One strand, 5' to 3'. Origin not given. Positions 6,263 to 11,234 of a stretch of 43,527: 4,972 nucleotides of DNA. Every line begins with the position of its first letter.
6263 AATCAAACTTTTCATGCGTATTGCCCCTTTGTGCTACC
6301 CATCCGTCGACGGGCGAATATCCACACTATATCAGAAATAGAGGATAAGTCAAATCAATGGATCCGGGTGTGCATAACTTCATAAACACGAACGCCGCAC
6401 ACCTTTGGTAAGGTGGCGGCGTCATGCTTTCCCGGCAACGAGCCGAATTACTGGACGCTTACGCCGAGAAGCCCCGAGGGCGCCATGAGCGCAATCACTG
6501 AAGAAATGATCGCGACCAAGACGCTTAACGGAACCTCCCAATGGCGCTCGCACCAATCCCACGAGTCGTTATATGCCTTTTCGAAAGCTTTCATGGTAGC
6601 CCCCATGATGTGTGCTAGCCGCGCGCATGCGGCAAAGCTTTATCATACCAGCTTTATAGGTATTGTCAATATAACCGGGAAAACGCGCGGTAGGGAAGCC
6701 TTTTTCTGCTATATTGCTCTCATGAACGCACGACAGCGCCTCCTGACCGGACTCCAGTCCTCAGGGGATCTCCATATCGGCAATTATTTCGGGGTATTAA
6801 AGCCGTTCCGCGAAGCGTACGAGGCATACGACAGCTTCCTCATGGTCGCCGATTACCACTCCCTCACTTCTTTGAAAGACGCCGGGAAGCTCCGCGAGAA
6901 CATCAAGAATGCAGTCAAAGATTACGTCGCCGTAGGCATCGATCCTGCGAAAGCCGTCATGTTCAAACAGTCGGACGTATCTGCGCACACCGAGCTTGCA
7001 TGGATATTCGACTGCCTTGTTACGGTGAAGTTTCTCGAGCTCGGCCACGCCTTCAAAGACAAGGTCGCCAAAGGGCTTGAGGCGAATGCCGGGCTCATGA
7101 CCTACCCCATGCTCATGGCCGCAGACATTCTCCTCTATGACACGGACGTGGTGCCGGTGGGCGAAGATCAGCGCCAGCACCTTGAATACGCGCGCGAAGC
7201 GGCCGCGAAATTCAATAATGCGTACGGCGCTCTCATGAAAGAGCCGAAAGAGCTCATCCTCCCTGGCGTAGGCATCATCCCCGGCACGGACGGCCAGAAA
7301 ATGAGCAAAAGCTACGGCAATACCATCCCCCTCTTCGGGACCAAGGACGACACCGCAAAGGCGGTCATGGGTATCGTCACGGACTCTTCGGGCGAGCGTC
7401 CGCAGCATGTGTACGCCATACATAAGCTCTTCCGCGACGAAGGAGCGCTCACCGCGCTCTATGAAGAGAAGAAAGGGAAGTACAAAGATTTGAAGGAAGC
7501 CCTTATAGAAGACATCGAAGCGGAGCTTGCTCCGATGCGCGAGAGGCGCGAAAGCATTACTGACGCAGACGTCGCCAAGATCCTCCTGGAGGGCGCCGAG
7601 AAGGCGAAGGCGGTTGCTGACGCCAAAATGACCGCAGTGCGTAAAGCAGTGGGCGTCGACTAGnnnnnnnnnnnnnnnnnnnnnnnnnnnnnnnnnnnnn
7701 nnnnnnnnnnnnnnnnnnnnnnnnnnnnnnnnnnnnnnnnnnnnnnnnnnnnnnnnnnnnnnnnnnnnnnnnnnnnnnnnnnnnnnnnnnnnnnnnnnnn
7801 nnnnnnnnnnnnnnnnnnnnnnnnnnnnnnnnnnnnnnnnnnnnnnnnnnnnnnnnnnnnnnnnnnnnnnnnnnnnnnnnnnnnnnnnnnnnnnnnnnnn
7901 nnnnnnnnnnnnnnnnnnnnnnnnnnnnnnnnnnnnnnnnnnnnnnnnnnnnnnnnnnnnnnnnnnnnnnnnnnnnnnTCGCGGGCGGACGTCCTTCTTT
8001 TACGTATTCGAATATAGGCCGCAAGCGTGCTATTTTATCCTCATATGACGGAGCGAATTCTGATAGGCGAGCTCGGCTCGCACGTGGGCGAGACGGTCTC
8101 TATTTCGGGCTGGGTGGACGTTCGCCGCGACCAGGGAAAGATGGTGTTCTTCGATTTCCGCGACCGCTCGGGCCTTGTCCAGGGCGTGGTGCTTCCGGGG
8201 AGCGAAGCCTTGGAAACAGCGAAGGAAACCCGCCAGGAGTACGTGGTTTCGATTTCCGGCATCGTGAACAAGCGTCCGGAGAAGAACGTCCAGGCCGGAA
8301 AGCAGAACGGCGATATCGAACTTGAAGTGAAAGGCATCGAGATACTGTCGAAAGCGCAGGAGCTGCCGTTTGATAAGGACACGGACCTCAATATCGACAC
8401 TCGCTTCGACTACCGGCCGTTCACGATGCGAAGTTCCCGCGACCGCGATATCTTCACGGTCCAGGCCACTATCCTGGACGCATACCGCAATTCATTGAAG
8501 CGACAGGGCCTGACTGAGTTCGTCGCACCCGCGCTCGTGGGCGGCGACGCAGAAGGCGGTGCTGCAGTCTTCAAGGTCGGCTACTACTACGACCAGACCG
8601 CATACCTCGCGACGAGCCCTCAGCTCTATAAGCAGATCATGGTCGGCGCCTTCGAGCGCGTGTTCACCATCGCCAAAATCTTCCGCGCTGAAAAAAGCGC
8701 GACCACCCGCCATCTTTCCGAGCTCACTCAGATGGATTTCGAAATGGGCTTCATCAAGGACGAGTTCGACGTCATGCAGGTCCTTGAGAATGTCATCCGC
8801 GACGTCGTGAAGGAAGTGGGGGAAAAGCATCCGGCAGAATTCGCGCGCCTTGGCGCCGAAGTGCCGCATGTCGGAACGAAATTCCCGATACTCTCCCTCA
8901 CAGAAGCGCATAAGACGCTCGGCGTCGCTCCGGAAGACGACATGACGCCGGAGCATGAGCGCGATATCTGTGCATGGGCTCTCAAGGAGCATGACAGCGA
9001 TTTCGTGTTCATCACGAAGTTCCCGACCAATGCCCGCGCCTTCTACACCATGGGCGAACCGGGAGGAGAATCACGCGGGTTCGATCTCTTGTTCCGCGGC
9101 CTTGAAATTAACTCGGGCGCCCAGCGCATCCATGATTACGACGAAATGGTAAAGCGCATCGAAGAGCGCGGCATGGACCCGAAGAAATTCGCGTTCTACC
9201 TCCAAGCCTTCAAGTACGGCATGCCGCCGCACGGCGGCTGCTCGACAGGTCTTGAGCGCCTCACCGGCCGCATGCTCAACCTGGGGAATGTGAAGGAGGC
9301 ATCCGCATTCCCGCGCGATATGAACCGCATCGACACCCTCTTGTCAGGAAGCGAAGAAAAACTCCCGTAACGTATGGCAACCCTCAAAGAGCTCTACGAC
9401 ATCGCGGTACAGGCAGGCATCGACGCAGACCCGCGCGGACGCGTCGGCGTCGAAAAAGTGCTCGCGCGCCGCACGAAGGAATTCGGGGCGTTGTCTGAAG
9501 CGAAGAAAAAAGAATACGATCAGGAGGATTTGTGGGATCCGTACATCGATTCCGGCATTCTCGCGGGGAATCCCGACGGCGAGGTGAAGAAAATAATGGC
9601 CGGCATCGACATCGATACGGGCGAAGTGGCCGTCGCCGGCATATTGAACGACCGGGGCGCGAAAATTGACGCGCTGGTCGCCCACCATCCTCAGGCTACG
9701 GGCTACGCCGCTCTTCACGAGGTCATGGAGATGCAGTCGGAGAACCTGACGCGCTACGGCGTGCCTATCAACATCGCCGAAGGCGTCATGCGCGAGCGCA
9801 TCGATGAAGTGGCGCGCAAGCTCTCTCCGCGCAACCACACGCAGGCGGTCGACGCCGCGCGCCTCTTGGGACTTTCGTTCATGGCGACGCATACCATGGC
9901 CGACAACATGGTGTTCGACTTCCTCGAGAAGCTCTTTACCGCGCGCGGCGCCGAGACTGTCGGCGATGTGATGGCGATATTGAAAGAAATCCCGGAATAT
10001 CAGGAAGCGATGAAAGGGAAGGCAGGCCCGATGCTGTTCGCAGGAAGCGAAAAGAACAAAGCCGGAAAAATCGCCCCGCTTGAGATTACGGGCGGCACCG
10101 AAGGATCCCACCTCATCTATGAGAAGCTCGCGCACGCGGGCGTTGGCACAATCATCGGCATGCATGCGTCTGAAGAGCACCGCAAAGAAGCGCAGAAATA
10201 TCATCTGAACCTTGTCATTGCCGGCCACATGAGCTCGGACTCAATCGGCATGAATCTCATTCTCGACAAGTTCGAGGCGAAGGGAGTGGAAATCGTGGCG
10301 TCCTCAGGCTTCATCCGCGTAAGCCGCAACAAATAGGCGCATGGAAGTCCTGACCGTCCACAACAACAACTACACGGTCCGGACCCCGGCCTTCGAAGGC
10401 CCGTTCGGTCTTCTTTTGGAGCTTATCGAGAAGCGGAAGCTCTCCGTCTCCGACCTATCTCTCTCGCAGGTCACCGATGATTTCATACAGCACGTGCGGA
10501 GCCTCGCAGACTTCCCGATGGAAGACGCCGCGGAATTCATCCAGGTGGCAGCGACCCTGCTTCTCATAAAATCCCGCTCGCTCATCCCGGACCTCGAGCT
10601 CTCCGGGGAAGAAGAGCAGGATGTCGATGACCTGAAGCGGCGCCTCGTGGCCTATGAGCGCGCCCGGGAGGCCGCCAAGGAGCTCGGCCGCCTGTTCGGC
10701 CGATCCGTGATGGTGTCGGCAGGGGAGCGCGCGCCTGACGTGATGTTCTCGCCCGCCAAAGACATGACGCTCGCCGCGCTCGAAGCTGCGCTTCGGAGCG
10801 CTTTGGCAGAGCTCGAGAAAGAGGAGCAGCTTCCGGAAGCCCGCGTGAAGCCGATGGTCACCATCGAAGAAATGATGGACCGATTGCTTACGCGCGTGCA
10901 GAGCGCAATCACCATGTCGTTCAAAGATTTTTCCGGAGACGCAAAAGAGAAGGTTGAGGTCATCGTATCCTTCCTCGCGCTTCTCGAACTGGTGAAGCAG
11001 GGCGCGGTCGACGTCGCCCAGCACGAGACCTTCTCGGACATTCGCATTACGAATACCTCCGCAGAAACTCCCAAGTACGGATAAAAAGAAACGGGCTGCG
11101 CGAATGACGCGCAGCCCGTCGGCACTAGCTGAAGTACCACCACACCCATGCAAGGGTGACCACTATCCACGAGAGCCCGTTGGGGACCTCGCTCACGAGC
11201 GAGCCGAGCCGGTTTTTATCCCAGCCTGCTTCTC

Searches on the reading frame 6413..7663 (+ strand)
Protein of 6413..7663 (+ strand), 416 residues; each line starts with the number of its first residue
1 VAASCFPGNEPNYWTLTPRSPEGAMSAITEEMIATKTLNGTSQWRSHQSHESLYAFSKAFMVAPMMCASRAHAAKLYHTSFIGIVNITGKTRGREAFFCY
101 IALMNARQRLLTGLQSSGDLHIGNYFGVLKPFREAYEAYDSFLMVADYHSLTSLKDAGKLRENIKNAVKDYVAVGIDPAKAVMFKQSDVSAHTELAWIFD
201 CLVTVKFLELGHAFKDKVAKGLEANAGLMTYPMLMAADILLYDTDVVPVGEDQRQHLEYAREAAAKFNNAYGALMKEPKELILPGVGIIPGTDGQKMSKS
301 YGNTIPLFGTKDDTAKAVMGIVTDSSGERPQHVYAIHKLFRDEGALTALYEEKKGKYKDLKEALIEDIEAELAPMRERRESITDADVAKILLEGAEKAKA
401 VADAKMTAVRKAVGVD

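Call 78: search_protein_families(library=pfam, proteins=[window:6413-7663:+], max_evalue=0.0001)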
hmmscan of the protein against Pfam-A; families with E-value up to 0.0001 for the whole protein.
window:6413-7663:+ (416 aa): 1 family
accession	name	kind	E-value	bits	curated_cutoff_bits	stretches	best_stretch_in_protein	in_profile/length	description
PF00579.31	tRNA-synt_1b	-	2.6e-51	175.1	21.1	1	107-368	5-270/292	tRNA synthetases class I (W and Y)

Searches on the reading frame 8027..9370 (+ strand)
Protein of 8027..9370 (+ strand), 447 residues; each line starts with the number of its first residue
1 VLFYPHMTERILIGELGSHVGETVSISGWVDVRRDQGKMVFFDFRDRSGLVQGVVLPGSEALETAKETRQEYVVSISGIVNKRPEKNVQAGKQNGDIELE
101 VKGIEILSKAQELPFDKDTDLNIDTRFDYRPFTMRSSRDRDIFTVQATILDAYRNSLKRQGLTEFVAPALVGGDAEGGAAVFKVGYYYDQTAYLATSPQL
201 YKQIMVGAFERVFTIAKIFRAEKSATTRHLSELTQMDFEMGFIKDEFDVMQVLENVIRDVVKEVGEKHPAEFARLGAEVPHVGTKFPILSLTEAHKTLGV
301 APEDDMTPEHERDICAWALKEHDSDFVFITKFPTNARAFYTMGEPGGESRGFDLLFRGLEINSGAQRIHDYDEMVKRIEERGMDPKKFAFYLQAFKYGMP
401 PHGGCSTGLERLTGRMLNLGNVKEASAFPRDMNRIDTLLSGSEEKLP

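Call 78: search_protein_families(library=pfam, proteins=[window:8027-9370:+], max_evalue=0.0001)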
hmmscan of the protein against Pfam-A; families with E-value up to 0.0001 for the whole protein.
window:8027-9370:+ (447 aa): 2 families
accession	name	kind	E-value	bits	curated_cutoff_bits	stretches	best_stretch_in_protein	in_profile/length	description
PF00152.25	tRNA-synt_2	-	4.6e-77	259.5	25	1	123-431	2-307/308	tRNA synthetases class II (D, K and N)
PF01336.31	tRNA_anti-codon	-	3e-15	56.3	27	1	24-107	1-75/75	OB-fold nucleic acid binding domain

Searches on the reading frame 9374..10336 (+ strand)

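Call 78: search_protein_families(library=pfam, proteins=[window:9374-10336:+], max_evalue=0.0001)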
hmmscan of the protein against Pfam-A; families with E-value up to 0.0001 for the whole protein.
window:9374-10336:+ (320 aa): 1 family
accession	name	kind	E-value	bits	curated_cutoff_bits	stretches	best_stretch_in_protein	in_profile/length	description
PF01784.24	DUF34_NIF3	-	4e-06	27.1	23.4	0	55-107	20-67/256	Duf34/NIF3 (NGG1p interacting factor 3)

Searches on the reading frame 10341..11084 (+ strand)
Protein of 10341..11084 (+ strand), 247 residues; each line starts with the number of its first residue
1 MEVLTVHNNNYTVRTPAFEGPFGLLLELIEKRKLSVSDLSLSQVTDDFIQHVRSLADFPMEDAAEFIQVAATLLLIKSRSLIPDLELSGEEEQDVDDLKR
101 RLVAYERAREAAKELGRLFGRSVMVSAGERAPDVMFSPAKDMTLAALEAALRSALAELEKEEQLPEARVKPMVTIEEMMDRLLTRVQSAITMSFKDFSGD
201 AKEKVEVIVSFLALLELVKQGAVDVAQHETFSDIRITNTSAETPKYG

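Call 78: search_protein_families(library=pfam, proteins=[window:10341-11084:+], max_evalue=0.0001)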
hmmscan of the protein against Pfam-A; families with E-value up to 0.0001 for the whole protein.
window:10341-11084:+ (247 aa): 1 family
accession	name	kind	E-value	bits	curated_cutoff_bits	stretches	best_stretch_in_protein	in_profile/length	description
PF02616.19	SMC_ScpA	-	1.5e-22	81.2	24.6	1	28-237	1-230/232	Segregation and condensation protein ScpA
